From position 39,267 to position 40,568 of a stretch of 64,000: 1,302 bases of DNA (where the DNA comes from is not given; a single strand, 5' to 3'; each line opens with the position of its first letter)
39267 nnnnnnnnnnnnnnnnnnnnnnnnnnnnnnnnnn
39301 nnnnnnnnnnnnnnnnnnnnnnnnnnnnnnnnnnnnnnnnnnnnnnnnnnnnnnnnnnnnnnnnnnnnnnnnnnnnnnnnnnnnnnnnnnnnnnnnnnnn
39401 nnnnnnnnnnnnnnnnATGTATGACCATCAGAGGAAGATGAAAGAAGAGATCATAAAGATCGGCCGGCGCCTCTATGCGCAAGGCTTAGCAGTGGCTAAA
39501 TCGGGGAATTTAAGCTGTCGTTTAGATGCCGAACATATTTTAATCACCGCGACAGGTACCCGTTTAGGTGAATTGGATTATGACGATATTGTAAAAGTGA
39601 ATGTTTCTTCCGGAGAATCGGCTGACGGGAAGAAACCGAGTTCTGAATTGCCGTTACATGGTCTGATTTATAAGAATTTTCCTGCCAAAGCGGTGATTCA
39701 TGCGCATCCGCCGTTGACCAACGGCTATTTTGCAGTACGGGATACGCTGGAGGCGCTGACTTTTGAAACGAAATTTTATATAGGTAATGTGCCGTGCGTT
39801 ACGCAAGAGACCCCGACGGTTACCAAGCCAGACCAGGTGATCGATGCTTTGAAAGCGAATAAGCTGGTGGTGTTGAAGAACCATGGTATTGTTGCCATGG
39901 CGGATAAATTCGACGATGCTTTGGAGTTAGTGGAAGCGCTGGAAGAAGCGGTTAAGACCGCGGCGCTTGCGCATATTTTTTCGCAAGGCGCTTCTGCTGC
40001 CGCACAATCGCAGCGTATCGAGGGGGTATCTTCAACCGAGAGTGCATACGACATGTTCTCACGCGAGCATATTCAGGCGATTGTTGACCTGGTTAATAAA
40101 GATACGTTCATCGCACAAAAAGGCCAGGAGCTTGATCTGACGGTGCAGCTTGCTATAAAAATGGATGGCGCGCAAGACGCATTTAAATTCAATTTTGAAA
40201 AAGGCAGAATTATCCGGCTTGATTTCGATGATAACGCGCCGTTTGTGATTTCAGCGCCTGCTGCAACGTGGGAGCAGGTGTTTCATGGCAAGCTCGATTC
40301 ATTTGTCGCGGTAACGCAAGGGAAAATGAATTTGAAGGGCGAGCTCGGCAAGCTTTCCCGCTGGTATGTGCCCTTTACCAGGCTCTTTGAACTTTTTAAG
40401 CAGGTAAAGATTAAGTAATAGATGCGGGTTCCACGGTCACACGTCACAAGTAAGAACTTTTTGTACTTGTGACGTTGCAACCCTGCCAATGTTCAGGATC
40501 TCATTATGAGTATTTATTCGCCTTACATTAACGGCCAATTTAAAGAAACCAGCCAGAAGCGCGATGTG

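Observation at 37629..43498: A DHAP-shunt-like 5'-deoxyadenosine/MTA salvage module linked to an ALDH and an acyl-CoA ligase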

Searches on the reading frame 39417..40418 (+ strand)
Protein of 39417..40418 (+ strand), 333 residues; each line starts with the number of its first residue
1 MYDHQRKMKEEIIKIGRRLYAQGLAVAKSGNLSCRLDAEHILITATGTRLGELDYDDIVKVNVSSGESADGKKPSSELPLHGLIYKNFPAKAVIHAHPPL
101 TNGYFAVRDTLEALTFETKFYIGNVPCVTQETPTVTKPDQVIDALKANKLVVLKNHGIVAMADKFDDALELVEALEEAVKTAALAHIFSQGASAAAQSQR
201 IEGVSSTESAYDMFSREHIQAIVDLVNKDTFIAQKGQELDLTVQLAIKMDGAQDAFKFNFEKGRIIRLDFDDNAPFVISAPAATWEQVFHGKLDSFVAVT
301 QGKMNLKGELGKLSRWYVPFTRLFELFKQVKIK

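Call 4: search_protein_families(library=pfam, proteins=[window:39417-40418:+])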
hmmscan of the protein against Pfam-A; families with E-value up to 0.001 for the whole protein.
window:39417-40418:+ (333 aa): 2 families
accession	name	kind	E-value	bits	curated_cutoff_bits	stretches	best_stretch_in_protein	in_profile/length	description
PF00596.27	Aldolase_II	-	4.5e-38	131.4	22.2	1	10-181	1-181/183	Class II Aldolase and Adducin N-terminal domain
PF02036.22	SCP2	-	0.00018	22.2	21.3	1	242-313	23-93/101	SCP-2 sterol transfer family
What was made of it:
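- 39417..40418 (+): Class II aldolase domain (about residues 1-190) fused through a disordered linker to an SCP2 lipid-binding domain (about residues 210-333). Pfam Aldolase_II E=4.5e-38 and SCP2 22.2 bits against a cut-off of 21.3 (call 4).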

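Call 5: search_protein_families(library=ncbifam, proteins=[window:39417-40418:+])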
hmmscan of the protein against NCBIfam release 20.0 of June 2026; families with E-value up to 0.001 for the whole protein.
window:39417-40418:+ (333 aa): 31 families (the best 25 are shown)
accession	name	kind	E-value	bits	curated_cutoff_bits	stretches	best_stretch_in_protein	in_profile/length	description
NF006413.0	PRK08660.1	equivalog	1.9e-34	119.1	203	1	8-189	2-181/184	aldolase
NF043034.1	OxoTetrPhDc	equivalog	2.9e-29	102.3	250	1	5-184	2-187/205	3-oxo-tetronate 4-phosphate decarboxylase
NF040649.1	FucA_Meth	equivalog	1.9e-24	86.5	250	1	10-187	4-178/179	L-fuculose phosphate aldolase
NF006672.0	PRK09220.1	equivalog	1.1e-22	80.5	226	1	4-100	7-104/209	methylthioribulose 1-phosphate dehydratase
NF006208.0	PRK08333.1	equivalog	1.7e-22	80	267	1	6-181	3-179/189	aldolase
NF005302.0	PRK06833.1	equivalog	3.4e-20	72.4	264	1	7-180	5-181/214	L-fuculose-phosphate aldolase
NF053831.1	RU1PAldHalo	equivalog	8.7e-20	71.1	300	1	24-188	19-185/208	ribulose-1-phosphate aldolase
TIGR03328.1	salvage_mtnB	equivalog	1.1e-18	67.5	137.05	1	12-176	1-182/194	methylthioribulose 1-phosphate dehydratase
NF005984.0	PRK08087.1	subfamily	6.6e-18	65.3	264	1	5-176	3-175/215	L-fuculose-phosphate aldolase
NF005123.0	PRK06557.1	subfamily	1.4e-17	64.1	251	1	5-190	9-200/223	L-ribulose-5-phosphate 4-epimerase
NF004527.0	PRK05874.1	equivalog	1e-14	54.6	308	1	13-178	12-182/218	L-fuculose-phosphate aldolase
TIGR01086.1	fucA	equivalog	5.7e-14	52.4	400.25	1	7-176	4-174/214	L-fuculose-phosphate aldolase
NF004979.0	PRK06357.1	equivalog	9.3e-13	48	216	1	7-190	5-203/221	hypothetical protein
NF006047.0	PRK08193.1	subfamily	4.6e-12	46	257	1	6-189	3-203/231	L-ribulose-5-phosphate 4-epimerase AraD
NF005244.0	PRK06754.1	equivalog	1.2e-11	44.2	281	1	8-179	7-193/214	methylthioribulose 1-phosphate dehydratase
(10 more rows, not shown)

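Call 9: find_encoding_contigs(protein=window:39417-40418:+, flank=10000, max_places=6)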
Protein window:39417-40418:+ (333 aa): 4 contigs read that carry it; 2 places shown.
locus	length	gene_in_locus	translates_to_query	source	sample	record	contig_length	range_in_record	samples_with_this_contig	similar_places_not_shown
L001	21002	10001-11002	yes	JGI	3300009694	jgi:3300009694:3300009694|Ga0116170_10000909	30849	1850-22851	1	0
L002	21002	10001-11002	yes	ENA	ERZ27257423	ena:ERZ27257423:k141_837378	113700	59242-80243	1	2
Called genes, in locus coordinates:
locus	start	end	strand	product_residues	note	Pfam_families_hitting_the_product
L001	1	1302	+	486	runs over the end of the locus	PF02310:B12-binding, PF04055:Radical_SAM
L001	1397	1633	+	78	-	PF00550:PP-binding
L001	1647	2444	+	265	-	PF04199:Cyclase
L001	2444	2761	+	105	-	PF02311:AraC_binding (weak), PF07883:Cupin_2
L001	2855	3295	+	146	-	PF10604:Polyketide_cyc2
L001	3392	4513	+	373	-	PF07690:MFS_1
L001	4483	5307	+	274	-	PF00106:adh_short, PF08659:KR, PF13561:adh_short_C2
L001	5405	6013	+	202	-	PF03425:CBM_11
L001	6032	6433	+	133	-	-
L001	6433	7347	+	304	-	PF04909:Amidohydro_2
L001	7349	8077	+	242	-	-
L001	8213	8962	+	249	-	PF01048:PNP_UDP_1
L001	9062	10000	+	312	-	PF01008:IF-2B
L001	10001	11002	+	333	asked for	PF00596:Aldolase_II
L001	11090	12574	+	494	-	PF00171:Aldedh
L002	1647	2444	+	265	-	PF04199:Cyclase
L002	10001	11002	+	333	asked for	PF00596:Aldolase_II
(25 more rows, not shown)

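Call 11: find_homologous_proteins(query=window:39417-40418:+)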
Query window:39417-40418:+ (333 aa): 1223 proteins with E <= 0.001 among 7210 candidates; the best 120 are listed.
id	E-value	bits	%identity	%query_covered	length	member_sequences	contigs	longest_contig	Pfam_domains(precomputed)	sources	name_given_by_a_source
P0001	1.1e-215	733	99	100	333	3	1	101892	PF00596.28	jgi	-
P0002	6.8e-194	661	89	100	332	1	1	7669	PF00596.28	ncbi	-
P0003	7.6e-191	651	89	100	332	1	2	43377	PF00596.28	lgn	-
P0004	1.2e-148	513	70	99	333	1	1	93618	PF00596.28,PF02036.23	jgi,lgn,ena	-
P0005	2.9e-148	511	72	98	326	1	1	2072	PF00596.28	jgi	jgi:L-fuculose-phosphate aldolase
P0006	1.4e-147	509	71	98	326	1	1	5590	PF00596.28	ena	-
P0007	2.6e-146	505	69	99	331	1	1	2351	PF00596.28,PF02036.23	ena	-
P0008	5.2e-146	504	68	100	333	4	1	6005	PF00596.28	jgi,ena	-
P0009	1.1e-145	503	68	100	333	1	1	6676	PF00596.28,PF02036.23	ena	-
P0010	2.0e-145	502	68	100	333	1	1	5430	PF00596.28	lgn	-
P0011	4.1e-145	501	70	99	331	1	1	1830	PF00596.28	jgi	jgi:L-fuculose-phosphate aldolase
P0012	4.3e-145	501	68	100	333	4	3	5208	PF00596.28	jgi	jgi:L-fuculose-phosphate aldolase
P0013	6.9e-145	500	70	98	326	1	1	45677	PF00596.28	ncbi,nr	ncbi:MAG: class II aldolase/adducin family protein [Candidatus Omnitrophica bacterium]|nr:class II a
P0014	1.0e-144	500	69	98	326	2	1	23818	PF00596.28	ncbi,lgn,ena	ncbi:MAG: class II aldolase/adducin family protein [Candidatus Omnitrophota bacterium]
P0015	1.8e-144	499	68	100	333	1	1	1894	PF00596.28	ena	-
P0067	5.0e-141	488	69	98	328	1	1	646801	PF00596.28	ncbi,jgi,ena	ncbi:MAG: class II aldolase/adducin family protein [Candidatus Omnitrophota bacterium]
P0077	1.3e-140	486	66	100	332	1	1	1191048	PF00596.28,PF02036.23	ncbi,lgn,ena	-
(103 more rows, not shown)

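Call 12: find_encoding_contigs(protein=P0077, flank=10000, max_places=2)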
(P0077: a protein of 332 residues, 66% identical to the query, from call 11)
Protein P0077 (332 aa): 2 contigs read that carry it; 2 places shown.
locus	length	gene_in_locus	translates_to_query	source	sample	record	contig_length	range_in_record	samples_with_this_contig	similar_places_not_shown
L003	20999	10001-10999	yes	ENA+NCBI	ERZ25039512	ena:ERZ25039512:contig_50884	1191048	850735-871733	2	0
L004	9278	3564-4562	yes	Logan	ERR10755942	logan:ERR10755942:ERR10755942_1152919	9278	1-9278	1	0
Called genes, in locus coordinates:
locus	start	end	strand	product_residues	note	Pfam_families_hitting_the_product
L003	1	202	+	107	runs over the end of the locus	PF00109:ketoacyl-synt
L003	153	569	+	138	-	PF00109:ketoacyl-synt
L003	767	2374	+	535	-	PF02801:Ketoacyl-synt_C, PF00109:ketoacyl-synt, PF02801:Ketoacyl-synt_C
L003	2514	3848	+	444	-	PF02310:B12-binding, PF04055:Radical_SAM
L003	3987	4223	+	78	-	PF00550:PP-binding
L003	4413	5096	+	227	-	PF04199:Cyclase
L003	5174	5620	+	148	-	PF10604:Polyketide_cyc2, PF03364:Polyketide_cyc (weak)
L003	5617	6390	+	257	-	PF00106:adh_short, PF08659:KR, PF13561:adh_short_C2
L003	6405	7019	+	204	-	PF03425:CBM_11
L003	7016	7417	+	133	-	-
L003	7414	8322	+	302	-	PF04909:Amidohydro_2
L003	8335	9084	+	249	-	PF01048:PNP_UDP_1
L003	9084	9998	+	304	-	PF01008:IF-2B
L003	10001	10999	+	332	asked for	PF00596:Aldolase_II, PF02036:SCP2 (faint)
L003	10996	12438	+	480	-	PF00171:Aldedh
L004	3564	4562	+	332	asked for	PF00596:Aldolase_II, PF02036:SCP2 (faint)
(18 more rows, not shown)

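Call 13: find_encoding_contigs(protein=P0067, flank=10000, max_places=2)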
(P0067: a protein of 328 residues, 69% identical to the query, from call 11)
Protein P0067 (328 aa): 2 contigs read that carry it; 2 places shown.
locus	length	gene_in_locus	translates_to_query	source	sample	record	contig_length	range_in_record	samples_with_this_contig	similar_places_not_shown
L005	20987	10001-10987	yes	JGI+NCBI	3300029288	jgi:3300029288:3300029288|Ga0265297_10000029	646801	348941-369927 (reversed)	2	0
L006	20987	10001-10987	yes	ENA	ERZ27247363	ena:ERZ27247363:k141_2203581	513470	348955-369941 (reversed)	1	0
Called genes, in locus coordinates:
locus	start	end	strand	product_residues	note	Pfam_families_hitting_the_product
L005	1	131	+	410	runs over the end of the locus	PF00109:ketoacyl-synt, PF02801:Ketoacyl-synt_C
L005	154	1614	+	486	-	PF02310:B12-binding, PF04055:Radical_SAM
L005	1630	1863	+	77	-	PF00550:PP-binding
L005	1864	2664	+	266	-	PF04199:Cyclase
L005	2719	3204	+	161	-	PF03364:Polyketide_cyc (weak)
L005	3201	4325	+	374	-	PF07690:MFS_1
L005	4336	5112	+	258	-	PF00106:adh_short, PF08659:KR, PF13561:adh_short_C2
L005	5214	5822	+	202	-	PF03425:CBM_11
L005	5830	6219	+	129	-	-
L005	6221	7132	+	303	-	PF04909:Amidohydro_2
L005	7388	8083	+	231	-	-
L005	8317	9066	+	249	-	PF01048:PNP_UDP_1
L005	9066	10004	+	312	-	PF01008:IF-2B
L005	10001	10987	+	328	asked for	PF00596:Aldolase_II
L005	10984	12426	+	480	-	PF00171:Aldedh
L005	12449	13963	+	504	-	PF00501:AMP-binding, PF13193:AMP-binding_C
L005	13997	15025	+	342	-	PF21016:RlmN_N, PF04055:Radical_SAM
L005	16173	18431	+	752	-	PF00133:tRNA-synt_1, PF01406:tRNA-synt_1e (faint), PF09334:tRNA-synt_1g, PF13603:tRNA-synt_1_2, PF00133:tRNA-synt_1, PF09334:tRNA-synt_1g (weak), PF08264:Anticodon_1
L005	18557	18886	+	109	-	PF14716:HHH_8 (faint), PF14520:HHH_5 (weak), PF12836:HHH_3, PF00633:HHH (weak)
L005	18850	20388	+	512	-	PF13567:DUF4131, PF03772:Competence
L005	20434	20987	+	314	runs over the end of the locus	PF07719:TPR_2 (faint), PF13174:TPR_6 (faint), PF13181:TPR_8 (faint), PF13428:TPR_14 (faint), PF13432:TPR_16, PF00515:TPR_1 (faint), PF13525:YfiO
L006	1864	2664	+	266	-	PF04199:Cyclase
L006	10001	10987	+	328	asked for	PF00596:Aldolase_II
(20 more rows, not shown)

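Call 14: find_encoding_contigs(protein=P0004, flank=10000, max_places=2)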
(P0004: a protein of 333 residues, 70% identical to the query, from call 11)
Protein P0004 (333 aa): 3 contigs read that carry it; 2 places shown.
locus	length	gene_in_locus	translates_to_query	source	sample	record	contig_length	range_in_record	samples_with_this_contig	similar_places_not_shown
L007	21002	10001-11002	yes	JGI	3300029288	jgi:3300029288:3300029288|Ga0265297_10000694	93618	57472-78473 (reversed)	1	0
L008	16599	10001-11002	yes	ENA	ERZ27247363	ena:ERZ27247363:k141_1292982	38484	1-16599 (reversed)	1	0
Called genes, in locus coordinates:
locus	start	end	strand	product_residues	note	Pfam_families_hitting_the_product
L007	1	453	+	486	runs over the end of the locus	PF02310:B12-binding, PF04055:Radical_SAM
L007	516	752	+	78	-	PF00550:PP-binding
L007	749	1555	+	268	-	PF04199:Cyclase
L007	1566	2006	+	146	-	PF10604:Polyketide_cyc2, PF03364:Polyketide_cyc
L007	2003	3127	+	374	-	PF00083:Sugar_tr (faint), PF07690:MFS_1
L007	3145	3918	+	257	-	PF00106:adh_short, PF08659:KR, PF13561:adh_short_C2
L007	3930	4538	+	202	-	PF03425:CBM_11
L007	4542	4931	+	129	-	-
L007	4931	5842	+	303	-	PF04909:Amidohydro_2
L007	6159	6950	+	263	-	-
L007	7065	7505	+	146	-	PF19135:DUF5818 (faint)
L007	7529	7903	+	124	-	PF02537:CRCB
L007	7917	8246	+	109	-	PF02641:DUF190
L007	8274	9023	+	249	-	PF01048:PNP_UDP_1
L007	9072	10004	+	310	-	PF01008:IF-2B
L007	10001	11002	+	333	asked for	PF00596:Aldolase_II, PF02036:SCP2 (weak)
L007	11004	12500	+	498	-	PF00171:Aldedh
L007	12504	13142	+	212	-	-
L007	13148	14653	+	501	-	PF00501:AMP-binding, PF13193:AMP-binding_C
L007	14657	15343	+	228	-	PF02596:DUF169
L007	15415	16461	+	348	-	PF21016:RlmN_N, PF04055:Radical_SAM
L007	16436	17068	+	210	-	PF00657:Lipase_GDSL, PF13472:Lipase_GDSL_2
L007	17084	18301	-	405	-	PF00232:Glyco_hydro_1, PF00150:Cellulase (faint), PF00232:Glyco_hydro_1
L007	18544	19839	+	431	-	PF01943:Polysacc_synt, PF13440:Polysacc_synt_3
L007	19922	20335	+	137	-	PF01402:RHH_1 (weak), PF08753:NikR_C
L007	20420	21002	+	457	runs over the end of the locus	PF04966:OprB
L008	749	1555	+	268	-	PF04199:Cyclase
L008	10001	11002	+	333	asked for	PF00596:Aldolase_II, PF02036:SCP2 (weak)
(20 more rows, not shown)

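Call 22: search_solved_structures(query=window:39417-40418:+, max_evalue=0.001)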
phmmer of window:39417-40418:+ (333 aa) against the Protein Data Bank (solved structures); distinct sequences matched with E-value up to 0.001: 30.
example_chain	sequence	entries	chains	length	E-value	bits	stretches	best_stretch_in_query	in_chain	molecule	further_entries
6vop_A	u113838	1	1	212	2e-17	66.8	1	6-181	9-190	Aldolase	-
6voq_A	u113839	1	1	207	1.2e-16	64.3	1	5-180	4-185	Aldolase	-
2irp_A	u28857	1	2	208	3.5e-16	62.7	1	9-102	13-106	Putative aldolase class 2 protein aq_1979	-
6btd_A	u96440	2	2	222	1.5e-15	60.7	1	6-177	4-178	Fuculose phosphate aldolase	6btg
2fk5_A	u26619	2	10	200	2.8e-14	56.5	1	14-194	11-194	fuculose-1-phosphate aldolase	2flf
4c24_A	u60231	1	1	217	3.3e-13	53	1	7-190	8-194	L-FUCULOSE PHOSPHATE ALDOLASE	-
4c25_A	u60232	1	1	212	3.3e-13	53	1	7-190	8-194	L-FUCULOSE PHOSPHATE ALDOLASE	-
7x78_A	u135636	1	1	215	2e-11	47.1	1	8-177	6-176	L-fuculose phosphate aldolase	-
1dzz_P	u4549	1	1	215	2.7e-11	46.7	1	6-176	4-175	L-fuculose phosphate aldolase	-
1dzv_P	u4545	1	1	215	2.7e-11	46.7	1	6-176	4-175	L-fuculose phosphate aldolase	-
1dzw_P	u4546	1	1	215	3.4e-11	46.3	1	6-176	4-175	L-fuculose phosphate aldolase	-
1dzx_P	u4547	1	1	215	6.9e-11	45.3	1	6-176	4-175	L-fuculose phosphate aldolase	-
1dzu_P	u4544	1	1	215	6.9e-11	45.3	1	6-176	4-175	L-fuculose phosphate aldolase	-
1dzy_P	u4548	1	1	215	6.9e-11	45.3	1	6-176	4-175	L-FUCULOSE-1-PHOSPHATE ALDOLASE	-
1fua_A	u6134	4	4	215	6.9e-11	45.3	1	6-176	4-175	L-FUCULOSE-1-PHOSPHATE ALDOLASE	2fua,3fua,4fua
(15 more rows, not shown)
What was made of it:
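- The N-terminal half aligns to MtnB models with scores similar to those for aldolases (calls 5, 22).
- Tried and rejected: YgbL, Aquifex MtnB-like, DrdA and FucA all score within 45-67 bits, which is uninformative (call 22).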

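Call 23: search_solved_structures(query=window:39417-40418:+, max_evalue=1e-13, show_alignments=5)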
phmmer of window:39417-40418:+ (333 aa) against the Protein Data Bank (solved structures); distinct sequences matched with E-value up to 1e-13: 5.
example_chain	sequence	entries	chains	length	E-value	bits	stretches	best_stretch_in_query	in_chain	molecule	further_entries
6vop_A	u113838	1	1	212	2e-17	66.8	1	6-181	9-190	Aldolase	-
6voq_A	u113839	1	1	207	1.2e-16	64.3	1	5-180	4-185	Aldolase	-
2irp_A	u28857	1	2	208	3.5e-16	62.7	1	9-102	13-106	Putative aldolase class 2 protein aq_1979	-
6btd_A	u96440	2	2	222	1.5e-15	60.7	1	6-177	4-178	Fuculose phosphate aldolase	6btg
2fk5_A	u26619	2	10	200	2.8e-14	56.5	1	14-194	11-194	fuculose-1-phosphate aldolase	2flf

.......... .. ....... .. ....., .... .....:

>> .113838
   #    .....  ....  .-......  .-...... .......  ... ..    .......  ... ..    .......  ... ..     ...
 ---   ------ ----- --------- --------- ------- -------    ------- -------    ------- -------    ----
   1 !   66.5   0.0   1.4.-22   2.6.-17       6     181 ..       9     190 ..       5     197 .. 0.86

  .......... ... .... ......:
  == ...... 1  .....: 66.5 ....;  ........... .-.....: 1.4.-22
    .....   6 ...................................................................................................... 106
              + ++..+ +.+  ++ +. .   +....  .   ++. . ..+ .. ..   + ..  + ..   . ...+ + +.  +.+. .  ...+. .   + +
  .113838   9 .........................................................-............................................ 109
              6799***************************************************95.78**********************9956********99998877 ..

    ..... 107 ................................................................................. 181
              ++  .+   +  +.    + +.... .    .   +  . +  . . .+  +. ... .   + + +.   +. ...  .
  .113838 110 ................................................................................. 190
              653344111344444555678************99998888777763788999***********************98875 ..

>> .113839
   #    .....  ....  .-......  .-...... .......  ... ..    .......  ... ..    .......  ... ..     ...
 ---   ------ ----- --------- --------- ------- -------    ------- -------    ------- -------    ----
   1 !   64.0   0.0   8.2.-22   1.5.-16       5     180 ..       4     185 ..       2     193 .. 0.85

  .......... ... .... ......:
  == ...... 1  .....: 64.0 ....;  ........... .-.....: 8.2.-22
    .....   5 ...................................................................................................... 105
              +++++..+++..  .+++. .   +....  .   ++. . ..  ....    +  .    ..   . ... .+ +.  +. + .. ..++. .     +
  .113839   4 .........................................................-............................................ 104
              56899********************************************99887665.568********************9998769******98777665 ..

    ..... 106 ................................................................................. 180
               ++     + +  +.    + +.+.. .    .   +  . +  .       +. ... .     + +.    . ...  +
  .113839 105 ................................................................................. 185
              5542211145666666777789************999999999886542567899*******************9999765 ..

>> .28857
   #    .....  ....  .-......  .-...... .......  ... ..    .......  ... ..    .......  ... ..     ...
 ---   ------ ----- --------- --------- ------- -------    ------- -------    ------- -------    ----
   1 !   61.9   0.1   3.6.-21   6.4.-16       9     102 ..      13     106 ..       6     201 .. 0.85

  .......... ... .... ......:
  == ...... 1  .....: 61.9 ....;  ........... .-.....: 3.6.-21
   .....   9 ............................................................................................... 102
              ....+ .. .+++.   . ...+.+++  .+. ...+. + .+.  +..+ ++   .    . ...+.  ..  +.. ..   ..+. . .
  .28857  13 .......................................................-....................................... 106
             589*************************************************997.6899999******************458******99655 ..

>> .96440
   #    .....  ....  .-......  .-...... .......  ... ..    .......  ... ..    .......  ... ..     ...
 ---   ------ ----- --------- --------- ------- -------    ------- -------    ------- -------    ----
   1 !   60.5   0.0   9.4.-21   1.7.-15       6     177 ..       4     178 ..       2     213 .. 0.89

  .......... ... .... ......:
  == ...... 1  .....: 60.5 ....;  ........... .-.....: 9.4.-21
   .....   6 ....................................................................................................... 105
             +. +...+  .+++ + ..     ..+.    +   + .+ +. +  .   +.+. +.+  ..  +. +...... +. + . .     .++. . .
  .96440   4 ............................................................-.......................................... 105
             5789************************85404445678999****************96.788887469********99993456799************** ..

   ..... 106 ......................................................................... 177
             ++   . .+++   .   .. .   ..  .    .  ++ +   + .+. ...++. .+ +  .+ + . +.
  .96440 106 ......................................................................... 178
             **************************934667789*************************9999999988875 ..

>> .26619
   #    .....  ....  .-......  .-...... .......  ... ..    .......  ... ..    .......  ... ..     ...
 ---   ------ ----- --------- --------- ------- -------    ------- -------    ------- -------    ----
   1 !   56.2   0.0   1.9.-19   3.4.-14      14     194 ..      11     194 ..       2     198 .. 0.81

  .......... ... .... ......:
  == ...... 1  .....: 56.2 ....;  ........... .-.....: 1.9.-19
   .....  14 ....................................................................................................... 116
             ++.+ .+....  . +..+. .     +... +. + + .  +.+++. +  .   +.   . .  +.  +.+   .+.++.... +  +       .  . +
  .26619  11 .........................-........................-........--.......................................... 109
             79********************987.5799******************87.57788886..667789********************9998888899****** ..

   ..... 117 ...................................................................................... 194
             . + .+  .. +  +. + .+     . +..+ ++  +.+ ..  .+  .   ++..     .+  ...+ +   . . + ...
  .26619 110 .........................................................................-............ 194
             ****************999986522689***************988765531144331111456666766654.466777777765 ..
